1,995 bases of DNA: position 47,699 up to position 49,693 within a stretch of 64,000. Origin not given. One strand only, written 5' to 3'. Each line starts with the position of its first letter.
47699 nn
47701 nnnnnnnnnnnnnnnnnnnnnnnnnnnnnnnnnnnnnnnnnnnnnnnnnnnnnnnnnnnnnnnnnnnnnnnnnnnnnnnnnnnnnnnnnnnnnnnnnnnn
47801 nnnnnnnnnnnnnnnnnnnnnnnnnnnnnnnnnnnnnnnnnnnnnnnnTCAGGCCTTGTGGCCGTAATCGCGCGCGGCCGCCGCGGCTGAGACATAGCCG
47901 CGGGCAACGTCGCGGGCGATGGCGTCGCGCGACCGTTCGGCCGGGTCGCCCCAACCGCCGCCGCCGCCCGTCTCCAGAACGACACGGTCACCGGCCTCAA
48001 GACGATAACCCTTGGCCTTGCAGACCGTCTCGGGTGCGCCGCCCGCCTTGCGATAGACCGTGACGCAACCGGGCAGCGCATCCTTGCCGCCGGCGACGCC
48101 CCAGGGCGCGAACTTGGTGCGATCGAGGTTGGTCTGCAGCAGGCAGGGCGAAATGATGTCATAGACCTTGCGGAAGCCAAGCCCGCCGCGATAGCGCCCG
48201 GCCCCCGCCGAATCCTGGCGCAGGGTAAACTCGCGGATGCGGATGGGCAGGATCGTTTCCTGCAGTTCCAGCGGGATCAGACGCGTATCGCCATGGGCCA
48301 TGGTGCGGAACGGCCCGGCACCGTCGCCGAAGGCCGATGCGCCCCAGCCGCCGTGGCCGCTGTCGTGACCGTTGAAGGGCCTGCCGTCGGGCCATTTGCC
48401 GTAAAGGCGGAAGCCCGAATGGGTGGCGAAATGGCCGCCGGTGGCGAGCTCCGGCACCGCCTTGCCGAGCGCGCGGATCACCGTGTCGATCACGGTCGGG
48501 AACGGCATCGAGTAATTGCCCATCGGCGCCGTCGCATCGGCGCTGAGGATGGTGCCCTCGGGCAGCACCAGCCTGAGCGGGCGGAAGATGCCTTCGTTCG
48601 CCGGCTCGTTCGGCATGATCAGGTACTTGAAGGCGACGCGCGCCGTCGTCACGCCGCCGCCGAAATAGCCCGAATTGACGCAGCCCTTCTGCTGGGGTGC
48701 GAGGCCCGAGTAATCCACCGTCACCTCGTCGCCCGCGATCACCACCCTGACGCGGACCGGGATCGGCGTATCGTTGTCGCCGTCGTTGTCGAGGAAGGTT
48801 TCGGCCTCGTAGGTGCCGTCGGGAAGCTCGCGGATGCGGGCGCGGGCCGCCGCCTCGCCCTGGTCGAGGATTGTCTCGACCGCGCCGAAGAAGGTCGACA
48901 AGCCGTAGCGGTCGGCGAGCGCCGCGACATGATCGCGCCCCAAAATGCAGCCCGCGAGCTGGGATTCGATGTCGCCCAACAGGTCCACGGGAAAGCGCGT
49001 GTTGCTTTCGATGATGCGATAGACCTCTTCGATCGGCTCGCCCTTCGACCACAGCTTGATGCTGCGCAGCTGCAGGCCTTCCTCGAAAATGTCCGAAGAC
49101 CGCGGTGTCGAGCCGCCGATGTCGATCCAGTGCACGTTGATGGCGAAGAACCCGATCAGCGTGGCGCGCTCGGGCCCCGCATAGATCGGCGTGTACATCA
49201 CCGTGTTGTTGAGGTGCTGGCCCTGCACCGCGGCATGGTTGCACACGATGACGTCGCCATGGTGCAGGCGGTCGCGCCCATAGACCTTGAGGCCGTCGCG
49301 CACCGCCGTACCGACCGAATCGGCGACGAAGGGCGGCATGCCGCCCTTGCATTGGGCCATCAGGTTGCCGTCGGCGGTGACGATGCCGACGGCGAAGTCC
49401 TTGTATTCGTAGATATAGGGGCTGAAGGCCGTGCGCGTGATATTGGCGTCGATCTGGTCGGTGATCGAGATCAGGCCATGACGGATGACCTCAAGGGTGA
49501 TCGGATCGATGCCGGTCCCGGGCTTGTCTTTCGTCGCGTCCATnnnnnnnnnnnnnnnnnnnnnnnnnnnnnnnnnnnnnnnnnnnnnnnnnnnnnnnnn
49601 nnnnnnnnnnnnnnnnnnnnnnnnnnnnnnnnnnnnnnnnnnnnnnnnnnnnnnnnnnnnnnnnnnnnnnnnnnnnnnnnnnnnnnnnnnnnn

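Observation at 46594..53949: Five-gene operon: amidohydrolase-2 - orphan SBP - HyuA - HyuB - bicupin dioxygenase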

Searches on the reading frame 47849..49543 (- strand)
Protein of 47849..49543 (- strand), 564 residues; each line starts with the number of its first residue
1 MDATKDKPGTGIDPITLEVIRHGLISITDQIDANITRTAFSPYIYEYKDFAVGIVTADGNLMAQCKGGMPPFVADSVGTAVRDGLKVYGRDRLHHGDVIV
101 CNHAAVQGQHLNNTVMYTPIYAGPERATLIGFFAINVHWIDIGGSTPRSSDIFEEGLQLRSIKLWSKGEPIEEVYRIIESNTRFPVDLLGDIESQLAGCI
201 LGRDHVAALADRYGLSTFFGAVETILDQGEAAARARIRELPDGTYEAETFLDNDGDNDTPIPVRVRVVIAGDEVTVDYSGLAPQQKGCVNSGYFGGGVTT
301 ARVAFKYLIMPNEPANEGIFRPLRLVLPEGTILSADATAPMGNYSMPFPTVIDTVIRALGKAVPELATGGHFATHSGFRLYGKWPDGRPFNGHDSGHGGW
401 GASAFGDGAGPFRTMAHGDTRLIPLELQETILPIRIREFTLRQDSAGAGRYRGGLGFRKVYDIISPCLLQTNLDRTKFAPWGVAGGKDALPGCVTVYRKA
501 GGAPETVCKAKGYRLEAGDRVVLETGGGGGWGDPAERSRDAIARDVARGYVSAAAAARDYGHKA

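Call 4: search_protein_families(library=pfam, proteins=[window:47849-49543:-])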
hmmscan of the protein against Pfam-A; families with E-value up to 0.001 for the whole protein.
window:47849-49543:- (564 aa): 1 family
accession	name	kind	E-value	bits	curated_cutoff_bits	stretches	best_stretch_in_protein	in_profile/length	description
PF02538.19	Hydantoinase_B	-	9.7e-138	460.3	26.8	1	13-534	1-519/519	Hydantoinase B/oxoprolinase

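Call 5: search_protein_families(library=ncbifam, proteins=[window:47849-49543:-])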
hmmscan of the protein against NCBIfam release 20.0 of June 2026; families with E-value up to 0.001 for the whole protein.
window:47849-49543:- (564 aa): 2 families
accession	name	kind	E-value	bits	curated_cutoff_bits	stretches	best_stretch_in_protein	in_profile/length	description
NF050157.1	CapLactmsBetCapB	equivalog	3.8e-65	220.2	1000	1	12-561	1-556/577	caprolactamase subunit beta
NF042976.1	AcphenoCarb_ApcD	equivalog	4.7e-20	71.4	1500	1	49-460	65-486/685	acetophenone carboxylase subunit delta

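Call 9: search_solved_structures(query=window:47849-49543:-, max_evalue=0.001)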
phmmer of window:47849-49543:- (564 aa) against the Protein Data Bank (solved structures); distinct sequences matched with E-value up to 0.001: 5.
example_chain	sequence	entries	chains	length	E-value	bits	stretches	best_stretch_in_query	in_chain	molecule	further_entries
7hk5_A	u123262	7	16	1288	1.5e-72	248.2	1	13-561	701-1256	N-methylhydantoinase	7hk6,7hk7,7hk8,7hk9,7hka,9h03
6yra_B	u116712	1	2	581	5.1e-53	183.7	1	12-561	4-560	Hydantoinase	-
5l9w_A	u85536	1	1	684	2.7e-18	69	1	49-478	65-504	Acetophenone carboxylase delta subunit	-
5svb_A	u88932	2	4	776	4.1e-10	42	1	90-492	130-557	Acetone carboxylase alpha subunit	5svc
5m45_A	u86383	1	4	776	4.2e-10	41.9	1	90-492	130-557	Acetone carboxylase alpha subunit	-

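Call 15: find_homologous_proteins(query=window:47849-49543:-)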
Query window:47849-49543:- (564 aa): 3077 proteins with E <= 0.001 among 8000 candidates; the best 120 are listed.
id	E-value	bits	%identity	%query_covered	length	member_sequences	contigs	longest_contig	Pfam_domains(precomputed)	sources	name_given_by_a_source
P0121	0.0e+0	1269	97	100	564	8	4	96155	PF02538.20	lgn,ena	-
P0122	0.0e+0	1159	88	100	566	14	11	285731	PF02538.20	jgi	jgi:N-methylhydantoinase B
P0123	0.0e+0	1158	88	100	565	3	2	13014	PF02538.20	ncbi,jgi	ncbi:MAG: hypothetical protein RL477_1243 [Pseudomonadota bacterium]|jgi:N-methylhydantoinase B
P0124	0.0e+0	1018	79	99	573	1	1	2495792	PF02538.20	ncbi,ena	-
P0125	0.0e+0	1011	77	99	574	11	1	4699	PF02538.20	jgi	jgi:N-methylhydantoinase B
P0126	1.4e-295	999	77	99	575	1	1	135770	PF02538.20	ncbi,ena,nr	ncbi:MAG: hydantoinase B/oxoprolinase family protein [Alphaproteobacteria bacterium]|nr:hydantoinase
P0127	5.8e-295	997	78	98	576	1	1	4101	PF02538.20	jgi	-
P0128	1.2e-294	996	77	99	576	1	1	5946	PF02538.20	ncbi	-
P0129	3.5e-294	995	76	99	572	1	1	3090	PF02538.20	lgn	-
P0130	6.5e-294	994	76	99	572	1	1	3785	PF02538.20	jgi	-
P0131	7.8e-294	994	76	99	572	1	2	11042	PF02538.20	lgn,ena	-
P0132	2.1e-293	992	76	99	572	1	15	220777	PF02538.20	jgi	jgi:N-methylhydantoinase B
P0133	2.2e-293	992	76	99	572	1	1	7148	PF02538.20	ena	-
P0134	6.6e-293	991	77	98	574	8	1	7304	PF02538.20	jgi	jgi:N-methylhydantoinase B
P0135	2.3e-292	989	76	99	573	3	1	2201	PF02538.20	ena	-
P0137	2.3e-290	982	76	100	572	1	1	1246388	PF02538.20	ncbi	-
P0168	3.2e-274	929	72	98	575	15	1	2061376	PF02538.20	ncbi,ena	-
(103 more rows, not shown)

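Call 16: find_encoding_contigs(protein=P0124, flank=10000, max_places=1)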
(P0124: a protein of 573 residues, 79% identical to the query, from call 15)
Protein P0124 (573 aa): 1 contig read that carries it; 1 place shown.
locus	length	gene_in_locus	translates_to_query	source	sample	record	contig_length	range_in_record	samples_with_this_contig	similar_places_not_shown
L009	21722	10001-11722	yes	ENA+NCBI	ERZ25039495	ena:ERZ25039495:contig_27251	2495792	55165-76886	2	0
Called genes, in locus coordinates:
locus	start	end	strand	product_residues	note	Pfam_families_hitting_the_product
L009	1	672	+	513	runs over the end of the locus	PF08323:Glyco_transf_5, PF13439:Glyco_transf_4 (faint), PF13579:Glyco_trans_4_4 (weak), PF00534:Glycos_transf_1, PF13692:Glyco_trans_1_4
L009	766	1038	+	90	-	PF11154:DUF2934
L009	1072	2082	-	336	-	PF00389:2-Hacid_dh, PF02826:2-Hacid_dh_C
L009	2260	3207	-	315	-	-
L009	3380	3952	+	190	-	PF00903:Glyoxalase, PF13669:Glyoxalase_4 (weak)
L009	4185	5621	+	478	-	PF02885:Glycos_trans_3N, PF00591:Glycos_transf_3, PF07831:PYNP_C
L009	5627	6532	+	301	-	PF13793:Pribosyltran_N, PF00156:Pribosyltran, PF14572:Pribosyl_synth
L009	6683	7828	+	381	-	PF13416:SBP_bac_8, PF01547:SBP_bac_1, PF13343:SBP_bac_6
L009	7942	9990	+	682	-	PF05378:Hydant_A_N, PF01968:Hydantoinase_A, PF19278:Hydant_A_C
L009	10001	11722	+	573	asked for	PF02538:Hydantoinase_B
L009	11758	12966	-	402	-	PF02771:Acyl-CoA_dh_N, PF00441:Acyl-CoA_dh_1 (weak), PF08028:Acyl-CoA_dh_2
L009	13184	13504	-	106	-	-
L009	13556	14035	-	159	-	-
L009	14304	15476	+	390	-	PF08309:LVIVD (faint)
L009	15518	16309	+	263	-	PF00596:Aldolase_II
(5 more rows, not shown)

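Call 17: find_encoding_contigs(protein=P0137, flank=10000, max_places=1)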
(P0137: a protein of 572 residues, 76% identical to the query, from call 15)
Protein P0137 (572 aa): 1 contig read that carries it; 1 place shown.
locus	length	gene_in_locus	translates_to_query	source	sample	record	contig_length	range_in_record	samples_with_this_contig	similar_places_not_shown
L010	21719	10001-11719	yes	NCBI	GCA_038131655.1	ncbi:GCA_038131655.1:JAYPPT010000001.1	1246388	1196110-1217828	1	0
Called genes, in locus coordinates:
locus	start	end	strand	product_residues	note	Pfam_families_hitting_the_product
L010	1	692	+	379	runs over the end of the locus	PF01717:Meth_synt_2 (weak)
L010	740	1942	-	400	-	PF07883:Cupin_2 (faint)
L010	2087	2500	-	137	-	PF01152:Bac_globin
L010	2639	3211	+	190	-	PF00903:Glyoxalase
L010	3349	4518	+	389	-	PF08309:LVIVD (faint), PF09826:Beta_propel (faint)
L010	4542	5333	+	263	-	PF00596:Aldolase_II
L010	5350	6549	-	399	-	PF02771:Acyl-CoA_dh_N, PF08028:Acyl-CoA_dh_2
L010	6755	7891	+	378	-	PF13416:SBP_bac_8, PF01547:SBP_bac_1, PF13343:SBP_bac_6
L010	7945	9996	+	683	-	PF05378:Hydant_A_N, PF01968:Hydantoinase_A, PF19278:Hydant_A_C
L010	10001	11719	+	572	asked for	PF02538:Hydantoinase_B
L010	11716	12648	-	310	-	PF01297:ZnuA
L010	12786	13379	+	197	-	PF00881:Nitroreductase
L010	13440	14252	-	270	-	PF06707:DUF1194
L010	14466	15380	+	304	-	PF00903:Glyoxalase, PF13669:Glyoxalase_4 (faint), PF18029:Glyoxalase_6 (weak)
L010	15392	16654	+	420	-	PF01321:Creatinase_N (weak), PF00557:Peptidase_M24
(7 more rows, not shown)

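Call 18: find_encoding_contigs(protein=P0168, flank=10000, max_places=1)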
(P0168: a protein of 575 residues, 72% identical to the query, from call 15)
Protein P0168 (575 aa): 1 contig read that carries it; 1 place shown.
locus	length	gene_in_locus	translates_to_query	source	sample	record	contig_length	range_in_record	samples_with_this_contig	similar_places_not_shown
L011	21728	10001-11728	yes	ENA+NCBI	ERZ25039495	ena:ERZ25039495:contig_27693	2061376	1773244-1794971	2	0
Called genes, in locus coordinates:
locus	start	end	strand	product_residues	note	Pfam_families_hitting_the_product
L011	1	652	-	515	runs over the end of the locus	PF00083:Sugar_tr, PF07690:MFS_1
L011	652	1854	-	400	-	PF25917:BSH_RND, PF25885:HH_EMRA (weak), PF25954:Beta-barrel_RND_2, PF25963:Beta-barrel_AAEA (weak), PF25990:Beta-barrel_YknX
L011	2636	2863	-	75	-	-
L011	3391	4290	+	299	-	PF00274:Glycolytic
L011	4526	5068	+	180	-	PF12680:SnoaL_2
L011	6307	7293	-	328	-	PF09084:NMT1, PF13379:NMT1_2 (faint)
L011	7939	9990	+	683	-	PF05378:Hydant_A_N, PF01968:Hydantoinase_A, PF19278:Hydant_A_C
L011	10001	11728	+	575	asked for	PF02538:Hydantoinase_B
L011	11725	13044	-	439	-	PF00296:Bac_luciferase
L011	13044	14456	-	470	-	PF00890:FAD_binding_2, PF01266:DAO, PF03486:HI0933_like (weak), PF07992:Pyr_redox_2 (faint), PF12831:FAD_oxidored (faint), PF13450:NAD_binding_8 (weak)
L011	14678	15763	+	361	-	PF13531:SBP_bac_11 (faint), PF13416:SBP_bac_8, PF13343:SBP_bac_6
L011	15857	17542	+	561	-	PF00528:BPD_transp_1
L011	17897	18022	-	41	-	-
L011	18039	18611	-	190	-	PF01609:DDE_Tnp_1, PF13612:DDE_Tnp_1_3, PF13586:DDE_Tnp_1_2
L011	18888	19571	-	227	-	PF00392:GntR, PF12802:MarR_2 (faint), PF07729:FCD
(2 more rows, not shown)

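Call 21: find_related_loci(query=A1, collection=genome_contigs, flank=10000)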
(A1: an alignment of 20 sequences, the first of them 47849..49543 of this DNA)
Query A1 (564 aa) in genome_contigs; peptide patterns used: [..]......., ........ (x = any residue, [..] = any of these).
305 stretches matched a pattern; 260 encode a relative of the query (tblastn E <= 1e-3); the best 80 are kept; 80 distinct loci.
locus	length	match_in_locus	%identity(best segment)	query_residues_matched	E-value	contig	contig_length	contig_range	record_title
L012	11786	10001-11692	98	1-564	0e+0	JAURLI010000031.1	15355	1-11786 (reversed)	MAG: Alphaproteobacteria bacterium isolate SFB_Oligo_Co_118 k141_1395324, whole genome shotgun sequence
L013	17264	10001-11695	87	1-563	0e+0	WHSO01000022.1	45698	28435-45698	MAG: Alphaproteobacteria bacterium isolate Dino_bin8 k141_642364_length_45698_cov_22.9772, whole genome shotgun sequence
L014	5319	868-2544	77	4-561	0e+0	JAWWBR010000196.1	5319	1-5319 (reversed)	MAG: Alphaproteobacteria bacterium isolate HN16.bin.16 k141_169104_length_5319_cov_12.0000, whole genome shotgun sequenc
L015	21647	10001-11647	77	12-561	0e+0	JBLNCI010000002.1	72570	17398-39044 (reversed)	MAG: Gemmatimonas sp. isolate MAG129 PRJNA950955_bin36_renamed_1, whole genome shotgun sequence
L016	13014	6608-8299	88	1-563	0e+0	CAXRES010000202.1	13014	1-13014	MAG: Alphaproteobacteria bacterium isolate CJ01B_4.108 genome assembly, contig: k141_1544185, whole genome shotgun seque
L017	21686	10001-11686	79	1-561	0e+0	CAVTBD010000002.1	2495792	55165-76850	MAG: uncultured Alphaproteobacteria bacterium isolate MFD02416.bin.1.43 genome assembly, contig: contig_27251, whole gen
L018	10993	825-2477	76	12-561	0e+0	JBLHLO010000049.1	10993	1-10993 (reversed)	MAG: Alphaproteobacteria bacterium isolate 3300054698_101 Ga0535670_0012309, whole genome shotgun sequence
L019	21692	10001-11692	76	1-561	0e+0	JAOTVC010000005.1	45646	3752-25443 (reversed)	MAG: Alphaproteobacteria bacterium isolate 13_May_SF_Bin34 13_May_SF_Bin34_scaffold_419_c1, whole genome shotgun sequenc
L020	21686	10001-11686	76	1-563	0e+0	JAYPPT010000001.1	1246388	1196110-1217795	MAG: Alphaproteobacteria bacterium isolate SD3109_NP_metabat_bins_2.tsv.035 contig_1164_pilon, whole genome shotgun sequ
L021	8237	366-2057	75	1-561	0e+0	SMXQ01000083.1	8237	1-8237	MAG: Alphaproteobacteria bacterium isolate N075bin64 k141_986336, whole genome shotgun sequence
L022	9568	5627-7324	74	3-561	0e+0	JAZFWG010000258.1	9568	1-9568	MAG: Alphaproteobacteria bacterium isolate BS3bin.40 BS3bin.40_258, whole genome shotgun sequence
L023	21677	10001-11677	73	4-563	0e+0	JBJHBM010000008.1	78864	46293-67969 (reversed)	MAG: Alphaproteobacteria bacterium isolate SF2967_J5348.semibin_refined.035 NODE_401_length_78864_cov_2.671819, whole ge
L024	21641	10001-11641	77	12-561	0e+0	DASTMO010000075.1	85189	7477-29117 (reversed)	MAG TPA_asm: Alphaproteobacteria bacterium isolate SMAG_U3718 k141_344843, whole genome shotgun sequence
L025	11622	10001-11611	75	3-537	0e+0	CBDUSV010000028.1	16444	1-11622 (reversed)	MAG TPA_asm: uncultured bacterium isolate SRR22302374_concoct_103 genome assembly, contig: ERZ26661914.2042, whole genom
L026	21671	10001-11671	70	5-561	0e+0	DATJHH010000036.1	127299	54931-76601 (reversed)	MAG TPA_asm: Xanthobacteraceae bacterium isolate SMAG_U15507 k141_569767, whole genome shotgun sequence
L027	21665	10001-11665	71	7-561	0e+0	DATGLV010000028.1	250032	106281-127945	MAG TPA_asm: Xanthobacteraceae bacterium isolate SMAG_U9895 k141_579872, whole genome shotgun sequence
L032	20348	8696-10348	72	10-560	0e+0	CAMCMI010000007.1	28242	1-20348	MAG: Rhizobium sp. Q54 isolate MsE-30apr19-218 genome assembly, contig: MsE-30apr19-C2002, whole genome shotgun sequence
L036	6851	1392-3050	69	8-561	0e+0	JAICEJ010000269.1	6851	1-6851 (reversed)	MAG: Candidatus Binatia bacterium isolate BD_FP_2_bin.16 k141_1116142_length_6851_cov_12.4325, whole genome shotgun sequ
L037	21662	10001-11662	71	5-560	0e+0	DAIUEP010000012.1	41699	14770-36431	MAG TPA_asm: Xanthobacteraceae bacterium isolate CTOTU26103 NODE_246_length_41699_cov_13.026006, whole genome shotgun se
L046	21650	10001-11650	71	12-561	0e+0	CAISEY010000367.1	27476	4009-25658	MAG: uncultured Rhizobiales bacterium isolate Umea_bin-08939 genome assembly, contig: bin-08939:367/461, whole genome sh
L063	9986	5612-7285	68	4-561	0e+0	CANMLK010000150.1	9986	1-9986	MAG: Beijerinckiaceae bacterium isolate ZH-15may19-187 genome assembly, contig: ZH-15May19-c19779, whole genome shotgun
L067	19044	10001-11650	69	12-561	0e+0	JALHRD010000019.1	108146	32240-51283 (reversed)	MAG: Xanthobacteraceae bacterium isolate maxbin.090 c_000000001168, whole genome shotgun sequence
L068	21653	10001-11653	69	12-561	0e+0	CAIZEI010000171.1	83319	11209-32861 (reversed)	MAG: uncultured Rhizobiales bacterium isolate Umea3_bin-1768 genome assembly, contig: bin-1768:171/203, whole genome sho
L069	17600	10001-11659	69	10-561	0e+0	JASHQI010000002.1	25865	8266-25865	MAG: Xanthobacteraceae bacterium isolate JOPF071 JOPF_AWAY_contig_1804, whole genome shotgun sequence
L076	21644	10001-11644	70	12-560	0e+0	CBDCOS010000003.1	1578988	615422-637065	MAG: uncultured Candidatus Binatia bacterium isolate b8bb52a1-eb1f-432d-8f15-544989f8edd8 genome assembly, contig: conti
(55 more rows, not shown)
